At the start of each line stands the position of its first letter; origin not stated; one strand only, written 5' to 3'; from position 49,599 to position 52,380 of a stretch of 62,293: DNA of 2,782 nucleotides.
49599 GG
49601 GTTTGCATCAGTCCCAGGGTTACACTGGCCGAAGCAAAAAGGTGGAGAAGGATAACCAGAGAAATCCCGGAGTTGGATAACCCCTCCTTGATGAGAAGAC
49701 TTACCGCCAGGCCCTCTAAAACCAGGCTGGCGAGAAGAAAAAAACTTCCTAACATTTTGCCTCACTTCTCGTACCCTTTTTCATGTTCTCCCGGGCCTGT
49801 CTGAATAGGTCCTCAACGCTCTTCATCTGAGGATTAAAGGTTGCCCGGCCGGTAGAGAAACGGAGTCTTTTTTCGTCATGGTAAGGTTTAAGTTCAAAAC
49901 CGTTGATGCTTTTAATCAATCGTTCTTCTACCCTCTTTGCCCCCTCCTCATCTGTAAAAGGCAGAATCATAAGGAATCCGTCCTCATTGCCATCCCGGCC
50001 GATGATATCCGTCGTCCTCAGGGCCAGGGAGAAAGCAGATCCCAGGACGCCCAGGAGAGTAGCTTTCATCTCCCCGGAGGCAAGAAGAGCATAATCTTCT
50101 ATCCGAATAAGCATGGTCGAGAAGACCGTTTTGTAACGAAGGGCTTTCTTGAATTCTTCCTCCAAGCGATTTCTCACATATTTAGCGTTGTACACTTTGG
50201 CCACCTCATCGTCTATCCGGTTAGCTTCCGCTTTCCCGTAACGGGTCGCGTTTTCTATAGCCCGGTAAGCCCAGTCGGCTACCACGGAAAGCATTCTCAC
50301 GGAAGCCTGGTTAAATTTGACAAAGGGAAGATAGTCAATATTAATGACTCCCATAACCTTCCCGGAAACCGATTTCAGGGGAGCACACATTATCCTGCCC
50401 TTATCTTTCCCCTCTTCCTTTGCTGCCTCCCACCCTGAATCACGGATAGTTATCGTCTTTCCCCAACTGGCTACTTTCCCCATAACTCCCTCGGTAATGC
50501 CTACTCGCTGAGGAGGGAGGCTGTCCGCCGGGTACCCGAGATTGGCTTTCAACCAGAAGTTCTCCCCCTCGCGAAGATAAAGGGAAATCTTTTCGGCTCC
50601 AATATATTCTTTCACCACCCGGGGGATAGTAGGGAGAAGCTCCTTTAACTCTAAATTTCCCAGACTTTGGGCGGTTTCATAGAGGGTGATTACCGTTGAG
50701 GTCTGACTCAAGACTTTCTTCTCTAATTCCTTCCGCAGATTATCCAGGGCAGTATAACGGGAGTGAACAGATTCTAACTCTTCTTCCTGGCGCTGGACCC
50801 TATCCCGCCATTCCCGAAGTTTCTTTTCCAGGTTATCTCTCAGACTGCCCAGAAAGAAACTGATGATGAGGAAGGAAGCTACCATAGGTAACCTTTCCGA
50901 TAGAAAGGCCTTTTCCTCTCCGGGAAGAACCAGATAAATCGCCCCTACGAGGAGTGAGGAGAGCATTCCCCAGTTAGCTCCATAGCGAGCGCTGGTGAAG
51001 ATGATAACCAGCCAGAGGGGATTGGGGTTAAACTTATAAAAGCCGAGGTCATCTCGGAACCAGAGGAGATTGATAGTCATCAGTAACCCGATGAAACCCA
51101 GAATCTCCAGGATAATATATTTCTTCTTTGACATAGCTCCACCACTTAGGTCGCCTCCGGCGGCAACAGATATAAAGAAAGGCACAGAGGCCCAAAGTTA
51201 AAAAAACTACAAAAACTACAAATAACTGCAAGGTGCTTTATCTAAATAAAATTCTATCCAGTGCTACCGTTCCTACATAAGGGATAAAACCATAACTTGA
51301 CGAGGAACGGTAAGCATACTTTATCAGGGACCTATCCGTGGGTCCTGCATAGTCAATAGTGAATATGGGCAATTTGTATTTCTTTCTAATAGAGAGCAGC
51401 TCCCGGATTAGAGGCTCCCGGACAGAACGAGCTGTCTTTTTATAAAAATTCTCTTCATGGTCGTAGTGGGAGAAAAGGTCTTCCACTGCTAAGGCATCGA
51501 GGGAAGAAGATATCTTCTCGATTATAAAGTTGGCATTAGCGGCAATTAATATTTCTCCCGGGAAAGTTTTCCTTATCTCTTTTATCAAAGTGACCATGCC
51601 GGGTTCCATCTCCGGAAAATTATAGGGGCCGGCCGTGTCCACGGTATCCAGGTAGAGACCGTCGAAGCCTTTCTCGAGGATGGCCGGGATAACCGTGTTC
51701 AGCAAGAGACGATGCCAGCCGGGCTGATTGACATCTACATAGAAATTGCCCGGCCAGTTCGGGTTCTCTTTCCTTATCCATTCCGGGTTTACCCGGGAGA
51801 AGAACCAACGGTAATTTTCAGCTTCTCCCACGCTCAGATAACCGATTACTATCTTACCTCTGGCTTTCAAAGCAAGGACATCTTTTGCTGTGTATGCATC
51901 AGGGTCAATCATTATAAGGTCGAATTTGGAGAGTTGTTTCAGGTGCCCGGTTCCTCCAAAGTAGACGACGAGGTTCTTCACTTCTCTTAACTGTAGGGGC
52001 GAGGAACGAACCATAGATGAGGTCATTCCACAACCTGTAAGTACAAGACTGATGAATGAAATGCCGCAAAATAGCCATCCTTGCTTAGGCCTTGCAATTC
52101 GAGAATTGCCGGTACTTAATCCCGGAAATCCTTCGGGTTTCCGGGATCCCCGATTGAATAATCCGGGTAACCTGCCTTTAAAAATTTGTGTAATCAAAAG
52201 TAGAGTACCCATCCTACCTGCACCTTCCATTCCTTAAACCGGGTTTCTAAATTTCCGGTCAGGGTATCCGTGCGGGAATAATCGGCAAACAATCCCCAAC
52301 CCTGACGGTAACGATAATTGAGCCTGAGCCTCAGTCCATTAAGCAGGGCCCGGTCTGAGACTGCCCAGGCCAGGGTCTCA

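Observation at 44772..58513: Variant Pel-type exopolysaccharide locus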

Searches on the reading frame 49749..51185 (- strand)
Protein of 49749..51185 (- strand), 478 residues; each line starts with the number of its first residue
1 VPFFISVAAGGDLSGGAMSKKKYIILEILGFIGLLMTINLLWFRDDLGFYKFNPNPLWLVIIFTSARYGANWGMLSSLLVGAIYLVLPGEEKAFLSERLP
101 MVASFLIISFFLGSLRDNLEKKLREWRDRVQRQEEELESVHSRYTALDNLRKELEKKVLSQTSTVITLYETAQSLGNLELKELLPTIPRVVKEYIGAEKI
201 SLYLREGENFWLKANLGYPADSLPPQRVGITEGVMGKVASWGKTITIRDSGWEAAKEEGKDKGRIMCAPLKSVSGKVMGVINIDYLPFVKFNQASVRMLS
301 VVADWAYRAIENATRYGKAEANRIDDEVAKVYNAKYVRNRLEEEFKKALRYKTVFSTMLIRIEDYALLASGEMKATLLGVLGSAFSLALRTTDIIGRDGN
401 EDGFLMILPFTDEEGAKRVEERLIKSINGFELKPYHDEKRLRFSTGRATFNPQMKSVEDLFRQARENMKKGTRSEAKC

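Call 3: search_protein_families(library=pfam, proteins=[window:49749-51185:-], max_evalue=0.01)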
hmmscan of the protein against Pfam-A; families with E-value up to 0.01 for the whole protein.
window:49749-51185:- (478 aa): 4 families
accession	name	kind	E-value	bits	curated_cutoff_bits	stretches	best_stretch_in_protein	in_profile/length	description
PF00990.26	GGDEF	-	1.6e-12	48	23.8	1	326-471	4-154/161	Diguanylate cyclase, GGDEF domain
PF13492.12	GAF_3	-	4.7e-09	37.2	27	1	180-312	2-129/129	GAF domain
PF01590.32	GAF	-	3.4e-07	31.3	22.4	1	180-310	2-133/133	GAF domain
PF13185.12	GAF_2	-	8.2e-07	29.7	28.6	1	178-310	2-135/136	GAF domain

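Call 4: search_protein_families(library=ncbifam, proteins=[window:49749-51185:-], max_evalue=0.01)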
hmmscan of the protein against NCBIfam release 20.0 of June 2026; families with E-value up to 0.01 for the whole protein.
window:49749-51185:- (478 aa): 9 families
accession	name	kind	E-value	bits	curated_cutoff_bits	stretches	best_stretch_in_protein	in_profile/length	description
NF038266.1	diguan_SiaD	equivalog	1.8e-12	47.2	290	1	324-466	95-239/252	biofilm regulation diguanylate cyclase SiaD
TIGR00254.1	GGDEF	domain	5.9e-12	45.6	37.4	1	323-471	5-156/168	diguanylate cyclase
NF047654.1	DiguCycDgcRLepto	equivalog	9.8e-12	44.4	500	1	321-467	131-281/295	diguanylate cyclase DgcR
NF007135.0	PRK09581.1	equivalog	7.5e-09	34.9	474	1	324-470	293-443/457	PleD family two-component system response regulator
NF007599.0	PRK10245.1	equivalog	2.1e-07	29.7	402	1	314-464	201-352/371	diguanylate cyclase AdrA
NF051473.1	DigCycDgcsShew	equivalog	2.4e-06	27.2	400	1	280-469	92-278/291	diguanylate cyclase DgcS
NF041606.1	dguan_cyc_DgcA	equivalog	6e-06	25.4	370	1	378-468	236-325/340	diguanylate cyclase DgcA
NF011955.1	PRK15426.1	equivalog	0.00043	18.5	408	1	378-432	456-509/564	cellulose biosynthesis regulator diguanylate cyclase DgcQ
NF047794.1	HisKinPtgB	equivalog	0.0028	16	1000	1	90-199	179-288/656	two-component system sensor histidine kinase PgtB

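Call 21: search_solved_structures(query=window:49749-51185:-, max_evalue=0.01, show_alignments=2)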
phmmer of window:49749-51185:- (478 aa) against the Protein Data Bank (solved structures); distinct sequences matched with E-value up to 0.01: 14.
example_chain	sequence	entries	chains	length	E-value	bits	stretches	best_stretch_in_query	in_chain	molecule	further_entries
6zxm_A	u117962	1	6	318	2.8e-08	36.1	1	319-469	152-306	Putative GGDEF/response regulator receiver domain protein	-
6d9m_A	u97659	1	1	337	2.6e-07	32.8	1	323-474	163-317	Fusion protein of Endolysin,Response receiver sensor diguanylate cyclase, GAF domain-conta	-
6zxb_A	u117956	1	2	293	1.8e-06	30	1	319-470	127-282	Putative GGDEF/response regulator receiver domain protein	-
6zxc_A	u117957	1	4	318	2.3e-06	29.7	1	319-469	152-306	Putative GGDEF/response regulator receiver domain protein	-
3e0y_A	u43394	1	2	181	7.9e-06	28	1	165-311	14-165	Conserved domain protein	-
5llw_B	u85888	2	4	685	4.6e-05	25.4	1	325-449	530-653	Diguanylate cyclase (GGDEF) domain-containing protein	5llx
6et7_A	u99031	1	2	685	5.1e-05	25.3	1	326-449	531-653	Diguanylate cyclase (GGDEF) domain-containing protein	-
9t28_A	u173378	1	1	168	0.00099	21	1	329-440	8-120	diguanylate cyclase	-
3i5a_A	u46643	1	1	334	0.0012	20.8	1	282-454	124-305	Response regulator/GGDEF domain protein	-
3i5b_A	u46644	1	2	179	0.0014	20.5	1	329-440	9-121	WspR response regulator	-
3i5c_A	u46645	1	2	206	0.0014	20.5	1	326-440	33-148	Fusion of General control protein GCN4 and WSPR response regulator protein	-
3bre_A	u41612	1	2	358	0.002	20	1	304-440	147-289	Probable two-component response regulator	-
4euv_A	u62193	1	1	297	0.0082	18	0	242-307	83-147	PelD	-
4eu0_A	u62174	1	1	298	0.0083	18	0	242-307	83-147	PelD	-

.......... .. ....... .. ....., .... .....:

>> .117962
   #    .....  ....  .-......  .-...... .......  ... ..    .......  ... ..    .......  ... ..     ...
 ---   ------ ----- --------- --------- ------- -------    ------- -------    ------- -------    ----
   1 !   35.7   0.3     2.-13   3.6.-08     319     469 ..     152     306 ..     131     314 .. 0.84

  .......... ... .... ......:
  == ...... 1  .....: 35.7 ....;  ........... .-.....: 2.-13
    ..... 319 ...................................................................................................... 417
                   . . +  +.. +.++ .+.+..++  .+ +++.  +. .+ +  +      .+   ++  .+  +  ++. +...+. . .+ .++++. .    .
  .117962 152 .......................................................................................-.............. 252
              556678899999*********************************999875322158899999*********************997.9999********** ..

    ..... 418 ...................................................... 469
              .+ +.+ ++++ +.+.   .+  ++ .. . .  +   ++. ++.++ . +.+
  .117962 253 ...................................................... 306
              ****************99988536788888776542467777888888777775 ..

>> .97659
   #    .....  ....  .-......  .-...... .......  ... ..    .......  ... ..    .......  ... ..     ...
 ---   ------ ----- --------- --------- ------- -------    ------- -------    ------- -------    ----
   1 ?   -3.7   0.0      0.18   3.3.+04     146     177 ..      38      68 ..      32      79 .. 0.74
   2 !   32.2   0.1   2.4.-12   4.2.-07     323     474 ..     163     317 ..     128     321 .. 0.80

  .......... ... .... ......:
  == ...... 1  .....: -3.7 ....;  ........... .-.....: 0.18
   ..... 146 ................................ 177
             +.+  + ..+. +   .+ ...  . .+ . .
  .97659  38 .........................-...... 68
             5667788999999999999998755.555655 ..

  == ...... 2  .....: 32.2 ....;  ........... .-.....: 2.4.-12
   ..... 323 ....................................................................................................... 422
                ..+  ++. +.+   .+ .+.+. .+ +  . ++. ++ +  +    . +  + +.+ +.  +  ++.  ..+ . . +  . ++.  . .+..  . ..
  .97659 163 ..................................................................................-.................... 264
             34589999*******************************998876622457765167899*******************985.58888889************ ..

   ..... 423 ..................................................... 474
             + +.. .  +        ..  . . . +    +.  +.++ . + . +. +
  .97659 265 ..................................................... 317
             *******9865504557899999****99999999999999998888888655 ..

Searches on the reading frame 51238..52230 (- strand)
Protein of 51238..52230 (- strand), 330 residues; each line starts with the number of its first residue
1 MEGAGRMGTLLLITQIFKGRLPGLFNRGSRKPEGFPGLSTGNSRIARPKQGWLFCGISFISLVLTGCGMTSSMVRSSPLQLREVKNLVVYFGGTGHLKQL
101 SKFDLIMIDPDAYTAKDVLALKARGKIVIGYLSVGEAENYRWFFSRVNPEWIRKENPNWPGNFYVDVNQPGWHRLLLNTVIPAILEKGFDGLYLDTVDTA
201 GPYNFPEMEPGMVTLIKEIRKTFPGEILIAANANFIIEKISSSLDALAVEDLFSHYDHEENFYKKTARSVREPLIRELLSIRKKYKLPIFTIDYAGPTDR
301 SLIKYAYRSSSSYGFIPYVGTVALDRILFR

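Call 3: search_protein_families(library=pfam, proteins=[window:51238-52230:-], max_evalue=0.01)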
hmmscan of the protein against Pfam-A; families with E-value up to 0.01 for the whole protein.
window:51238-52230:- (330 aa): 2 families
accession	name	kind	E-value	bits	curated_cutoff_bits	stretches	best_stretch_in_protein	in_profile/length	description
PF03537.19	Glyco_hydro_114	-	4.4e-23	82.2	27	1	101-325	15-228/231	Glycoside-hydrolase family GH114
PF14885.12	GHL15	-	0.0055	17.1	27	0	137-256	41-169/271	Hypothetical glycosyl hydrolase family 15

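Call 4: search_protein_families(library=ncbifam, proteins=[window:51238-52230:-], max_evalue=0.01)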
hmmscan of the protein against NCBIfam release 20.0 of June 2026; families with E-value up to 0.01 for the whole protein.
window:51238-52230:- (330 aa): 1 family
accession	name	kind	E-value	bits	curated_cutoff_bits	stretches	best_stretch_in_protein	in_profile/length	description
TIGR01370.1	TIGR01370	hypoth_equivalog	3.9e-30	105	181.25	1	101-326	63-309/315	MJ1477/TM1410 family putative glycoside hydrolase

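Call 22: search_solved_structures(query=window:51238-52230:-, max_evalue=0.01, show_alignments=2)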
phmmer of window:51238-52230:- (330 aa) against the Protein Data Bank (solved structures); distinct sequences matched with E-value up to 0.01: 9.
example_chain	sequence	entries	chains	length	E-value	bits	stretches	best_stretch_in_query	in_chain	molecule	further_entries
9cgy_A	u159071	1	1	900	4.5e-16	61.9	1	91-327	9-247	PelA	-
5tcb_A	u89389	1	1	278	3.7e-15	58.9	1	90-326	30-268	PelA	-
5tsy_A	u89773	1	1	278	2.6e-14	56.1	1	90-326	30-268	PelA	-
9euz_A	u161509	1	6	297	4.1e-14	55.5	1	112-320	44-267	Uncharacterized protein TM_1410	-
2aam_A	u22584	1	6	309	4.3e-14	55.4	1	112-320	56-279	Hypothetical protein TM1410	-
9eux_G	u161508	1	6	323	5.3e-14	55.1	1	112-320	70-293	Uncharacterized protein TM_1410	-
9ep5_A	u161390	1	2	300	3.2e-13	52.5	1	100-328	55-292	Glycoside-hydrolase family GH114 TIM-barrel domain-containing protein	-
6oj1_A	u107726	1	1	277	0.0015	20.8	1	116-199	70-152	Endo alpha-1,4 polygalactosaminidase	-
6ojb_A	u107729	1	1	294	0.0016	20.6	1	116-199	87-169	Endo alpha-1,4 polygalactosaminidase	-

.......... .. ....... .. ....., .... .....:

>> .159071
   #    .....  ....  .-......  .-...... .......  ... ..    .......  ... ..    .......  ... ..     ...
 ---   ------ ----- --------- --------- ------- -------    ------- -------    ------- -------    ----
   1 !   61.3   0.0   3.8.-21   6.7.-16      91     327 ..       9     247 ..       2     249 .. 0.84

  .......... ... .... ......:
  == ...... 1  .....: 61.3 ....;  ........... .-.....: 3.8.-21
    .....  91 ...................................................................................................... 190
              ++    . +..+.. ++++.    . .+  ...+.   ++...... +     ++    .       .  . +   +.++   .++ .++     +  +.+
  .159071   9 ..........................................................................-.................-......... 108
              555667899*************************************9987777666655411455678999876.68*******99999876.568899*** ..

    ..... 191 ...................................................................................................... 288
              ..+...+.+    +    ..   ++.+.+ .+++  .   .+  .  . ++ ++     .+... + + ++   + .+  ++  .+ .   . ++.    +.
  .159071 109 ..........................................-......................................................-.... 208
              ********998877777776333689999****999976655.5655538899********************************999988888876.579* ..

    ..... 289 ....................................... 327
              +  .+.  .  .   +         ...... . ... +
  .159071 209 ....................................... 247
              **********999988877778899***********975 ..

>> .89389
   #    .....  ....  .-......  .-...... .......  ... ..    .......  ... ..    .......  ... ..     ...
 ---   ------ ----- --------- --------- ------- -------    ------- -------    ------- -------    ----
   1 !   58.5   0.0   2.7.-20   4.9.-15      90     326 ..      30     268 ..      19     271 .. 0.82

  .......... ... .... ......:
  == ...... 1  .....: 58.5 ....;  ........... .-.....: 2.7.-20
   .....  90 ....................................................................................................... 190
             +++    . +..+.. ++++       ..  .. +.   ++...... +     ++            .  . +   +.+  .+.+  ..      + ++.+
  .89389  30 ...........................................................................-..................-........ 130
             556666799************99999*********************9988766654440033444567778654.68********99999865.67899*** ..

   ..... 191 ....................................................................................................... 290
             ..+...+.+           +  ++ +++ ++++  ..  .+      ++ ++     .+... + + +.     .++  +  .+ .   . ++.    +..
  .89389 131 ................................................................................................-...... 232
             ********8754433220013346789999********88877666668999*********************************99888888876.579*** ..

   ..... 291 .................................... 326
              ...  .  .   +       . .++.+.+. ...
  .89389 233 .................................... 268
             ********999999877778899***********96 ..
